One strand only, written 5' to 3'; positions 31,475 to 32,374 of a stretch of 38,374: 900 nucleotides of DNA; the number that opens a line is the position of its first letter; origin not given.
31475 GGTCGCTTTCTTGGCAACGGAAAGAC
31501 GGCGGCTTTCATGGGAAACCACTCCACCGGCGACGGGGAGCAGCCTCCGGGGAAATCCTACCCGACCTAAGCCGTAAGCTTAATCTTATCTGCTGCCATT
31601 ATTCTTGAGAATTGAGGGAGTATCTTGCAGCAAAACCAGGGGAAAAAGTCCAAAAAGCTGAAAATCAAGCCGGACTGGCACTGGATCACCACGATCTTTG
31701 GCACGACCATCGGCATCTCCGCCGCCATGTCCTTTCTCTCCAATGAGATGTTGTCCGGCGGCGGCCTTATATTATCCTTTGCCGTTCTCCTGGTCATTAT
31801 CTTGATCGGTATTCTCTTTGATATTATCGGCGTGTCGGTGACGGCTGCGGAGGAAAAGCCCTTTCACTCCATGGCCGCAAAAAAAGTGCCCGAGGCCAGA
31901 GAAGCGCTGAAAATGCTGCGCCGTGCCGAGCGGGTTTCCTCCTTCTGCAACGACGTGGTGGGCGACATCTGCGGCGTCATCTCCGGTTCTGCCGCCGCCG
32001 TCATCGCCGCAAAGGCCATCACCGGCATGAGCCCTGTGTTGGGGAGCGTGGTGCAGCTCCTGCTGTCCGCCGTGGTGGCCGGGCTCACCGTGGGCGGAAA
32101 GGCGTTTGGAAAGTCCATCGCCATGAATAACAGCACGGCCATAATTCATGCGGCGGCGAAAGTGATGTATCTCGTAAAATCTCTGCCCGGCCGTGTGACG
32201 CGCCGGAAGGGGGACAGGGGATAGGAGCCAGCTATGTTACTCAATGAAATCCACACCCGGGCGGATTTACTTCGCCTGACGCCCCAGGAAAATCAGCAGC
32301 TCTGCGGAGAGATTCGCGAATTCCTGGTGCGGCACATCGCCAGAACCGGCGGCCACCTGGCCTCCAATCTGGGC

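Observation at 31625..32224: Four-TM protein directly coupled to the ncRNA: candidate OapA membrane anchor of an RNP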

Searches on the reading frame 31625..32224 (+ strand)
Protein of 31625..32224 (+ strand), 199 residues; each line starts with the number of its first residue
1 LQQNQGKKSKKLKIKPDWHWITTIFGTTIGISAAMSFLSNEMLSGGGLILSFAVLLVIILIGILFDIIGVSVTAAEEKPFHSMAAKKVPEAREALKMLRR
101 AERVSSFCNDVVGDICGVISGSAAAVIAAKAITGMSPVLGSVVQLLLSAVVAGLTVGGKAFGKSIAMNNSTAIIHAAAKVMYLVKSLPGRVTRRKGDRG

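Call 4: search_protein_families(library=pfam, proteins=[window:31625-32224:+], max_evalue=0.01)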
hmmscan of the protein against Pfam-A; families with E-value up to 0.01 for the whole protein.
window:31625-32224:+ (199 aa): 1 family
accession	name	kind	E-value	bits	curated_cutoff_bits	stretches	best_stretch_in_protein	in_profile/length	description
PF01595.25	CNNM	-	0.0013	18.9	28.4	1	72-184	20-127/181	Cyclin M transmembrane N-terminal domain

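Call 5: search_protein_families(library=ncbifam, proteins=[window:31625-32224:+], max_evalue=0.01)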
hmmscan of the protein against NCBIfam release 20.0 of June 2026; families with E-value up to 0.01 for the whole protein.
window:31625-32224:+ (199 aa): 0 families

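Call 6: search_solved_structures(query=window:31625-32224:+, max_evalue=1, show_alignments=2)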
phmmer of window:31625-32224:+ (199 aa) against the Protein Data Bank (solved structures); distinct sequences matched with E-value up to 1: 9.
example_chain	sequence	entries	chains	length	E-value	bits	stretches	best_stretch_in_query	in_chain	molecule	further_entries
2xo2_A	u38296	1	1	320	0.58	13.2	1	75-127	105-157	ANNEXIN A5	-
9ubw_A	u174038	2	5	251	0.6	13.1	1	11-129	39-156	Cation channel sperm-associated protein 1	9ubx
1hvf_A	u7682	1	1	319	0.78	12.7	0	74-122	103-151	ANNEXIN V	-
1hvd_A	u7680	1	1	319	0.79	12.7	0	74-122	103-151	ANNEXIN V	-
1hve_A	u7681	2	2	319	0.89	12.6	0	74-122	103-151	ANNEXIN V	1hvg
1anw_A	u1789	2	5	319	0.9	12.5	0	74-122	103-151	ANNEXIN V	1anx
1avh_A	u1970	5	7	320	0.9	12.5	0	74-122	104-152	ANNEXIN V | ANNEXIN A5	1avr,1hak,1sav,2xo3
8gyc_A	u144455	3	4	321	0.91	12.5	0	74-122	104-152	Annexin A5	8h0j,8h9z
6k22_A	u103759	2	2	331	0.96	12.4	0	74-122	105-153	Annexin A5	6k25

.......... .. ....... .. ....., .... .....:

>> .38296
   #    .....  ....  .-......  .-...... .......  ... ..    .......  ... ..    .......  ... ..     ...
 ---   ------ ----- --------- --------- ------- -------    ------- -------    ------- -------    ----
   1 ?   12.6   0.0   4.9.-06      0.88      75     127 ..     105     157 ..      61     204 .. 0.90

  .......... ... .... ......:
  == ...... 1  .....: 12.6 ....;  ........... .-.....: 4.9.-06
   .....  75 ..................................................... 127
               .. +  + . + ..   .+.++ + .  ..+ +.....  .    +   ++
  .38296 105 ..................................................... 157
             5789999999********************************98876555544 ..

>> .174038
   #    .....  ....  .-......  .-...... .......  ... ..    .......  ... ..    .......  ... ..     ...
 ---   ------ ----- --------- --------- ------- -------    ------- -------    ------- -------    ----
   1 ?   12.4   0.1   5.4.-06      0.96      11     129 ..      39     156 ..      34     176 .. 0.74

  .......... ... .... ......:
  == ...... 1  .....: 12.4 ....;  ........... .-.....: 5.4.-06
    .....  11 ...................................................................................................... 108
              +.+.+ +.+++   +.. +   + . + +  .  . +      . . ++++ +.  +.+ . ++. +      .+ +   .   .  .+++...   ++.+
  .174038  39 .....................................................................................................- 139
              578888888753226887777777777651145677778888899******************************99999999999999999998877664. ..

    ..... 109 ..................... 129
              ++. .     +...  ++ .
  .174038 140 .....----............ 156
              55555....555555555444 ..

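Call 7: find_homologous_proteins(query=window:31625-32224:+)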
Query window:31625-32224:+ (199 aa): 7907 proteins with E <= 0.001 among 8000 candidates; the best 120 are listed.
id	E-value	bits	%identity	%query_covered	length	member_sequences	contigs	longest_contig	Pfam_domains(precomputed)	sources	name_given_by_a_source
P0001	9.0e-119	412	100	100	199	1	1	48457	-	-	-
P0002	5.3e-118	409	99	100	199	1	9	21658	-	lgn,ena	-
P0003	8.8e-118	408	99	100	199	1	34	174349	-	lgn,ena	-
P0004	1.6e-117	408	99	100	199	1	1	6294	-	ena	-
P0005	2.2e-117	407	99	100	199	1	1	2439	-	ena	-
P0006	2.7e-117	407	99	100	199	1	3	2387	-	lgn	-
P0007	3.5e-117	407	99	100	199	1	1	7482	-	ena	-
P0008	3.5e-117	407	99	100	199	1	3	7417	-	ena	-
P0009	4.7e-117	406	98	100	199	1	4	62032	-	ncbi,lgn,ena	-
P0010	5.2e-117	406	99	100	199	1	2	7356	-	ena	-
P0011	5.2e-117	406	99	100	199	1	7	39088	-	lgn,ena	-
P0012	5.3e-117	406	99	100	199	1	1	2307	-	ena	-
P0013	6.2e-117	406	98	100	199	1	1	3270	-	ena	-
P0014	1.0e-116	405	98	100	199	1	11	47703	-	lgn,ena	-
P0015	1.1e-116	405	98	100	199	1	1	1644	-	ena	-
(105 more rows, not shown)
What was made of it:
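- Full-length homologs cover residues 1-199 at 95-100% identity (call 7).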

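Call 19: search_protein_representatives(protein=window:31625-32224:+)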
Query: 199 residues. Proteins with E-value up to 0.001 (for the whole library): 1111; up to 1e-10: 826; up to 1e-30: 166. The best 150 are listed.
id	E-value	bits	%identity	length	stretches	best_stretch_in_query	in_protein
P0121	3.9e-53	196.2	51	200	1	7-195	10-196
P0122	1.3e-49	184.7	53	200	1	6-190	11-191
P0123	2.8e-49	183.6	54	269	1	7-197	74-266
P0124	3.0e-49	183.6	54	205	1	15-185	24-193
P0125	7.0e-48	179.1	48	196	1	17-194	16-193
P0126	2.9e-47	177.1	50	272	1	13-196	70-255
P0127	6.4e-45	169.4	59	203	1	50-192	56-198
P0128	2.2e-44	167.7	61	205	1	2-136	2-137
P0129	1.0e-43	165.5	50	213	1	8-187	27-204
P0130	1.2e-43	165.3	47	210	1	8-186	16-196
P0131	8.3e-43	162.5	50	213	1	16-196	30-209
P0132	1.1e-42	162.1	56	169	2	8-121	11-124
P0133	3.2e-42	160.6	46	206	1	4-186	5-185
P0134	4.5e-42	160.2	45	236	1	3-178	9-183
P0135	8.8e-42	159.2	59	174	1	61-195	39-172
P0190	8.7e-35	136.4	39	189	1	7-184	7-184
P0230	1.3e-32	129.3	38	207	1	8-184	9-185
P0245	2.9e-32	128.2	37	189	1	7-190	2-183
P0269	3.0e-31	124.9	38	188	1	6-182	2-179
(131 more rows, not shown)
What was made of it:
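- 31625..32224 (+): oapA coding sequence (199 aa plus stop), TTG start. 1,111 family clusters (call 19).
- Checked: The protein has 7,907 database relatives (call 7) and 1,111 clusters at 50% identity (call 19).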

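Call 21: find_related_loci(query=A1, collection=genome_contigs, flank=3000)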
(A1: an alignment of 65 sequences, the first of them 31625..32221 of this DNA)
Query A1 (199 aa) in genome_contigs; peptide patterns used: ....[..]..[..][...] (x = any residue, [..] = any of these).
600 stretches matched a pattern (row limit reached: there are more); 599 encode a relative of the query (tblastn E <= 1e-3); the best 80 are kept; 80 distinct loci.
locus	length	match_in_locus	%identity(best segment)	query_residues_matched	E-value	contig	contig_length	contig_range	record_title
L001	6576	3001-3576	69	2-193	2e-89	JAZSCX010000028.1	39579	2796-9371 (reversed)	MAG: Candidatus Avilachnospira sp. isolate T1900044602_TS20190068.MAGScoT_cleanbin_000038 SGB_706_k141_49268, whole geno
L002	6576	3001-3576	70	3-193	3e-88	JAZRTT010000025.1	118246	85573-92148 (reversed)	MAG: Candidatus Avilachnospira sp. isolate T1900045339_YK20190028.MAGScoT_cleanbin_000004 SGB_6644_k141_1577877, whole g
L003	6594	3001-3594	67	1-195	3e-83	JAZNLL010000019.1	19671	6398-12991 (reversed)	MAG: Candidatus Avilachnospira sp. isolate T1900044670_TS20190136.MAGScoT_cleanbin_000033 SGB_1581_k141_3169926, whole g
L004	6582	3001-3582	71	5-195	2e-83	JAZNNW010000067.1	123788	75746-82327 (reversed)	MAG: Candidatus Avilachnospira sp. isolate T1900044653_TS20190119.MAGScoT_cleanbin_000061 SGB_1456_k141_781861, whole ge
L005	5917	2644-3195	59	15-198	4e-70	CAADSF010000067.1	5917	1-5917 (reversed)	MAG TPA_asm: uncultured Oscillospiraceae bacterium, isolate HGM13073, WGS project CAADSF010000000 data, contig: SRS82061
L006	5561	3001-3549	59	16-198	1e-68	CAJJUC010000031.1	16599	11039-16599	MAG TPA_asm: uncultured Clostridiales bacterium isolate ERR1190876-bin.42 genome assembly, contig: NODE_2515_length_1659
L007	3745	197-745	58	16-198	4e-68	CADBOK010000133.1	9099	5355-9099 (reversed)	MAG: Ruminococcaceae bacterium isolate RUG14158 genome assembly, contig: RUG14158_asm_133, whole genome shotgun sequence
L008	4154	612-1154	60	5-185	1e-66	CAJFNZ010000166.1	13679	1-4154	uncultured Oscillospiraceae bacterium isolate Coassembly_mag_325 genome assembly, contig: MAGpy_11413_min2k_bin_325_fak8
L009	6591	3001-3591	53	2-199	9e-66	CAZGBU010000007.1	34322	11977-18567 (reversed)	MAG TPA_asm: uncultured Oscillospiraceae bacterium isolate SRP141132_co2_44 genome assembly, contig: NODE_660_length_343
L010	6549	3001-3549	56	2-186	2e-65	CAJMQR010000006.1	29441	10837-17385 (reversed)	TPA_asm: uncultured bacterium isolate ERR1600705-bin.90 genome assembly, contig: NODE_1992_length_29441_cov_17.559246, w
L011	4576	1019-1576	58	8-189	4e-63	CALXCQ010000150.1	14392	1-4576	MAG: uncultured Oscillospiraceae bacterium isolate E05__bin171 genome assembly, contig: E05__k127_5006996, whole genome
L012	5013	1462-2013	57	17-198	1e-62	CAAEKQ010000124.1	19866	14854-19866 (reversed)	MAG TPA_asm: uncultured Oscillospiraceae bacterium, isolate HGM12964, WGS project CAAEKQ010000000 data, contig: ERS53720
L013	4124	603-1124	57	4-181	4e-62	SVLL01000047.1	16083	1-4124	MAG: Oscillospiraceae bacterium isolate SIG486 NODE_64022_length_16083_cov_2.018551, whole genome shotgun sequence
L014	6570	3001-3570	50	4-196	7e-62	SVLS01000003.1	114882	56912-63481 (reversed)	MAG: Oscillospiraceae bacterium isolate SIG493 NODE_3906_length_114882_cov_4.314339, whole genome shotgun sequence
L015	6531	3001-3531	54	19-195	2e-61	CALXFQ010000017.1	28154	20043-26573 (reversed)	MAG: uncultured Oscillospiraceae bacterium isolate BRZ_SB__bin138 genome assembly, contig: BRZ_SB__NODE_2411_length_2815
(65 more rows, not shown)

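Call 28: search_solved_structures(query=A1, max_evalue=1, show_alignments=2)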
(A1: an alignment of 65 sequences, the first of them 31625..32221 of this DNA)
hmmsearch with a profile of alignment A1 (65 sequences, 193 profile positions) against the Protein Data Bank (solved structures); distinct sequences matched with E-value up to 1: 0.
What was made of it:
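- No solved OapA structure exists to compare with (calls 6, 28). The family profile finds no CNNM chain in the PDB by sequence (call 28).
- Tried and rejected: PDB sequence searches found nothing meaningful, either with the single protein (only noise at E > 0.5, call 6) or with the 65-member profile (no hits at E up to 1, call 28).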

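Call 29: find_encoding_contigs(protein=P0245, flank=3000, max_places=3)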
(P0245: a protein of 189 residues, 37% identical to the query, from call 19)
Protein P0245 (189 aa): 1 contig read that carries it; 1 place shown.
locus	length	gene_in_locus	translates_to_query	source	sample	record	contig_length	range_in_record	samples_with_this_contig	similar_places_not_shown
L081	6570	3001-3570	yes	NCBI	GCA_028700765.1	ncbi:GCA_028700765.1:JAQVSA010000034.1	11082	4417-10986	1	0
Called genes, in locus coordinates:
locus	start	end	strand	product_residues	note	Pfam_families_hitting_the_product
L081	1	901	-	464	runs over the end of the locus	PF01266:DAO (faint), PF03486:HI0933_like (faint), PF07992:Pyr_redox_2 (faint), PF13738:Pyr_redox_3 (faint), PF21688:FAD-depend_C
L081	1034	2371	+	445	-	PF00478:IMPDH (faint), PF01070:FMN_dh (faint), PF01645:Glu_synthase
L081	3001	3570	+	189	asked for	-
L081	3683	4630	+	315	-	PF23750:RsgI_M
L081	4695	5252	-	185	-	PF05067:Mn_catalase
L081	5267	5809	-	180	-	PF12652:CotJB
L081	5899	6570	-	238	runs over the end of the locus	-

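Call 31: find_encoding_contigs(protein=P0230, flank=3000, max_places=2)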
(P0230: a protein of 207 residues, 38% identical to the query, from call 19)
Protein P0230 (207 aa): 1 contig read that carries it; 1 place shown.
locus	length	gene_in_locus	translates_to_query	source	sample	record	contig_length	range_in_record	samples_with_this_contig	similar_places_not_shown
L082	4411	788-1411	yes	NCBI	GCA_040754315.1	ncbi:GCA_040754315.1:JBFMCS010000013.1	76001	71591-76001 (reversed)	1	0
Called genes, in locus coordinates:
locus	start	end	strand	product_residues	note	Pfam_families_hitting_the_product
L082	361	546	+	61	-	-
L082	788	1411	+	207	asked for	-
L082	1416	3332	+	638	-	PF13292:DXP_synthase_N, PF00456:Transketolase_N (faint), PF00676:E1_dh (faint), PF02775:TPP_enzyme_C (faint), PF02779:Transket_pyr, PF02780:Transketolase_C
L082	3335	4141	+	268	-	PF01479:S4 (weak), PF01728:FtsJ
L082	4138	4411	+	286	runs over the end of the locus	PF01513:NAD_kinase, PF20143:NAD_kinase_C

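Call 32: find_encoding_contigs(protein=P0190, flank=3000, max_places=2)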
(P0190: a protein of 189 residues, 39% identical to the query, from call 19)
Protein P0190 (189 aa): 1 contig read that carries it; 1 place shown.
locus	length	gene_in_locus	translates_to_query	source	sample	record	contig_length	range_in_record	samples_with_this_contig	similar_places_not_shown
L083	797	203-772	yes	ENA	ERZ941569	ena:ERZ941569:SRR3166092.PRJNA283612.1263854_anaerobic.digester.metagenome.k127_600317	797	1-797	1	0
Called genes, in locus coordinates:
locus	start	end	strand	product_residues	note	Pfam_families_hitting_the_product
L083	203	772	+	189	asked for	-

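Call 33: find_encoding_contigs(protein=P0269, flank=3000, max_places=2)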
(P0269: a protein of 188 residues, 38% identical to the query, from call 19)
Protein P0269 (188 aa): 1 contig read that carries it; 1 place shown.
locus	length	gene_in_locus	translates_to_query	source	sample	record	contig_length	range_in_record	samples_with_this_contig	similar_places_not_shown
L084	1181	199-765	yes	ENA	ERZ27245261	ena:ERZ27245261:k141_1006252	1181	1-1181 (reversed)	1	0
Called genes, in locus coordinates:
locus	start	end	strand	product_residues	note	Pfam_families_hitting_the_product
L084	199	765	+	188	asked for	-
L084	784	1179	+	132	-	?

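Call 41: predict_structure(alignment_id=A1)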
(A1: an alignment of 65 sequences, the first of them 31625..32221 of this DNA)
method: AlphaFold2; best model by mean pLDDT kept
length: 199 residues; sequences in the alignment: 65
mean_pLDDT: 92.3   pTM: 0.83
mean pLDDT of the five models: 92.3, 91.9, 91.8, 91.8, 91.6
residues with pLDDT >= 90: 173; 70-90: 9; 50-70: 17; < 50: 0
segments of 3 or more residues with pLDDT < 50: none
pLDDT, mean of each block of 10 residues (from residue 1): 67 93 94 92 93 96 97 98 98 98 96 94 95 96 97 97 98 98 87 60
secondary structure, 60 per line:
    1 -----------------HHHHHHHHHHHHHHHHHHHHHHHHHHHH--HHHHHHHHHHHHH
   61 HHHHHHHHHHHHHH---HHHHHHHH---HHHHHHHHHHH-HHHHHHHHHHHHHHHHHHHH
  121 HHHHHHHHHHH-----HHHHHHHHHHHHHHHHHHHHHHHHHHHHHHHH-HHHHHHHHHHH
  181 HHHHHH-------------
elements in order: H18-45 H48-74 H78-85 H89-99 H101-131 H137-168 H170-186
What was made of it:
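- On OapA (OLE-associated protein A): AlphaFold2 helices at 18-45, 48-74, 101-131 and 137-168, pLDDT 92.3 (call 41).
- Checked: The AlphaFold2 model (call 41, pLDDT 92.3) has long helices at 18-45, 48-74, 101-131 and 137-168.
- The AlphaFold2 model is confident (pLDDT 92.3) and has four long helices (call 41).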

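Call 45: fold_search(model_id=the predicted structure, library=pdb)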
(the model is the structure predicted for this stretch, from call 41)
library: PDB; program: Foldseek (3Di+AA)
matches with E <= 10: 59; with E <= 0.001: 0
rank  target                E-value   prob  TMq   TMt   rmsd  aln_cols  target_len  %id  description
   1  7m1t_B                8.7e-03  1.00  0.45  0.30   7.6       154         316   21  Crystal structure of an archaeal CNNM, MtCorB, with C-terminal deletion in complex with Mg2+-ATP (released 2021-06-16)
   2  7m1t_A                2.4e-02  1.00  0.43  0.29   6.2       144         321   21  Crystal structure of an archaeal CNNM, MtCorB, with C-terminal deletion in complex with Mg2+-ATP (released 2021-06-16)
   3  7m1u_A                5.0e-02  1.00  0.44  0.30  10.1       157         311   23  Crystal structure of an archaeal CNNM, MtCorB, R235L mutant with C-terminal deletion (released 2021-06-16)
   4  7m1u_B                8.5e-02  1.00  0.42  0.30   5.9       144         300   22  Crystal structure of an archaeal CNNM, MtCorB, R235L mutant with C-terminal deletion (released 2021-06-16)
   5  7cff                  1.6e-01  1.00  0.46  0.57   5.2       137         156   18  Structure of the thermostabilized transmembrane domain of the bacterial CNNM/CorC family Mg2+ transporter in complex wit (released 2021-02-24)
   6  7cfg                  2.0e-01  1.00  0.46  0.57   5.2       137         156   17  Structure of the transmembrane domain of the bacterial CNNM/CorC family Mg2+ transporter in complex with Mg2+ (released 2021-02-24)
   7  7ymj_A                9.1e-01  0.13  0.18  0.14  22.7       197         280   16  Cryo-EM structure of alpha1AAR-Nb6 complex bound to tamsulosin (released 2023-07-05)
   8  6bbh_A                2.4e+00  0.09  0.21  0.24  16.2       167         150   14  The CRAC channel Orai in an unlatched-closed conformation; K163W loss-of-function mutation (released 2018-09-12)
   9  6jx6_C                2.6e+00  0.28  0.33  0.41  10.2       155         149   11  Tetrameric form of Smac (released 2019-12-04)
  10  6bbg_A                3.1e+00  0.08  0.20  0.24  16.2       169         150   12  The CRAC channel Orai in an unlatched-closed conformation (released 2018-09-12)
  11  7w3z_A                3.1e+00  0.04  0.14  0.11  20.0       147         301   17  Cryo-EM Structure of Human Gastrin Releasing Peptide Receptor in complex with the agonist Gastrin Releasing Peptide an (released 2023-02-22)
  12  2di3_B                3.4e+00  0.10  0.22  0.21  18.5       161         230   14  Crystal structure of the transcriptional factor CGL2915 from Corynebacterium glutamicum (released 2007-03-28)
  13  4ry2_B                3.9e+00  0.10  0.26  0.10  16.7       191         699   17  Crystal structure of the peptidase-containing ABC transporter PCAT1 (released 2015-07-22)
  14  6bbi_A                4.7e+00  0.14  0.27  0.33  15.0       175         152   10  The CRAC channel Orai in an unlatched-closed conformation; K163W loss-of-function mutation; P42212 crystal form (released 2018-09-12)
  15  9kq0_A                4.7e+00  0.08  0.21  0.19  29.1       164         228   14  Structure of TolQRA complex at pH 8.0 from E.coli (released 2026-03-04)
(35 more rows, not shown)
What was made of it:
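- On OapA (OLE-associated protein A): The top six Foldseek PDB hits are CorB and CorC (call 45).
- The best structural matches are the CorB and CorC membrane domains (call 45).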

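Call 59: search_protein_families(library=pfam, alignment_id=A1, max_evalue=0.01)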
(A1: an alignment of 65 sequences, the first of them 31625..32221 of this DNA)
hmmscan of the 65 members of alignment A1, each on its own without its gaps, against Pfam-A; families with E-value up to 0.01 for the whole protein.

A. member 1, window:31625-32221:+ (199 aa): 1 family
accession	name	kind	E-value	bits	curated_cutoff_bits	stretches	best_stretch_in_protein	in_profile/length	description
PF01595.25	CNNM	-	0.0013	18.9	28.4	1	72-184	20-127/181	Cyclin M transmembrane N-terminal domain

B. families by the number of members that match (of 65 scanned): 15 families
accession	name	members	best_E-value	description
PF01595.25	CNNM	42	1.3e-08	Cyclin M transmembrane N-terminal domain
PF12420.13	DUF3671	4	0.00041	Fam-L, Fam-M like protein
PF08570.15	DUF1761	2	0.001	Protein of unknown function (DUF1761)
PF20990.2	DUF2207_C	1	0.0005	Predicted membrane protein (DUF2207) C-terminal domain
PF02674.22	Colicin_V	1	0.00062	Colicin V production protein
PF06687.17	SUR7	1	0.00095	SUR7/PalI family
PF11915.13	DUF3433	1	0.0012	Protein of unknown function (DUF3433)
PF12650.12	DUF3784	1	0.0018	Domain of unknown function (DUF3784)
PF13796.11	Sensor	1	0.002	Putative sensor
PF06993.17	DUF1304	1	0.0041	Protein of unknown function (DUF1304)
PF15038.11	Jiraiya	1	0.0045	Jiraiya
PF04531.18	Phage_holin_1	1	0.0085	Bacteriophage holin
PF05872.18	HerA_C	1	0.0096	Helicase HerA-like C-terminal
PF20197.3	DUF6560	1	0.0098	Family of unknown function (DUF6560)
PF20563.3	DUF6773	1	0.01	Family of unknown function (DUF6773)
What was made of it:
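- On OapA (OLE-associated protein A): 42 of 65 members hit it (call 59).
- Closest known: CNNM/DUF21 membrane domain of the Mg2+ transporters MpfA, CorB and CorC. Same: The helical membrane fold is similar (Foldseek probability 1.00, TM-score 0.43-0.57, call 45), and there is weak sequence similarity (calls 4, 59).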
